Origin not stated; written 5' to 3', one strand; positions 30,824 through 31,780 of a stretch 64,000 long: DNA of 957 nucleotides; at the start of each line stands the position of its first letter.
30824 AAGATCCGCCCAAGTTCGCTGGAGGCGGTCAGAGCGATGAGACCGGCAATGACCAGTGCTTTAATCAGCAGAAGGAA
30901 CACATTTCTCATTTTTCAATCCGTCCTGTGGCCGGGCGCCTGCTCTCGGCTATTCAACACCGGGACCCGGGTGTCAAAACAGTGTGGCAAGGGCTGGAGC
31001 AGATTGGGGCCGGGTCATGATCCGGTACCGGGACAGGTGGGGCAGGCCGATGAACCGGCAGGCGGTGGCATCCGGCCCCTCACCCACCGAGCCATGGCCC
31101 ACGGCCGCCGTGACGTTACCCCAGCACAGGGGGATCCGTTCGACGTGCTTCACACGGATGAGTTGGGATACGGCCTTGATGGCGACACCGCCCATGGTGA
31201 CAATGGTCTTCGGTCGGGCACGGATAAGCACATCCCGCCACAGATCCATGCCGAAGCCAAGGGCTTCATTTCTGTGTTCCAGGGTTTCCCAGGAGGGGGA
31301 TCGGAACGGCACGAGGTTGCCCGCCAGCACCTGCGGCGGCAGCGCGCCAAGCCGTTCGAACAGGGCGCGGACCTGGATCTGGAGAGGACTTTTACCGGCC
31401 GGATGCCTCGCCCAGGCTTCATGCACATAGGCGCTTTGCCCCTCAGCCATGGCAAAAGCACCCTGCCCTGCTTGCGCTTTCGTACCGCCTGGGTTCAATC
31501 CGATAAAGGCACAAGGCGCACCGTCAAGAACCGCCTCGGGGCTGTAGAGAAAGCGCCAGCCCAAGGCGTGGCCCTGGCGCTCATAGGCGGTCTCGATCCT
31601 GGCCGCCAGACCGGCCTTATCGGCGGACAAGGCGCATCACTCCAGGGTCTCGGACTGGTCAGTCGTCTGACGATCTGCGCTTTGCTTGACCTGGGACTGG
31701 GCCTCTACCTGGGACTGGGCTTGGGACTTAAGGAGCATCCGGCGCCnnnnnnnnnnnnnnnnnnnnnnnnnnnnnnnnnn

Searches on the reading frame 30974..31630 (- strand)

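Call 3: search_protein_families(library=pfam, proteins=[window:30974-31630:-], max_evalue=0.01)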
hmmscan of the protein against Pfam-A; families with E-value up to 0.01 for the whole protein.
window:30974-31630:- (218 aa): 1 family
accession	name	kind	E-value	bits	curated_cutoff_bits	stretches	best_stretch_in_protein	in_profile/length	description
PF03167.25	UDG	-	0.0002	21.9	24.3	1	38-200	8-119/141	Uracil DNA glycosylase superfamily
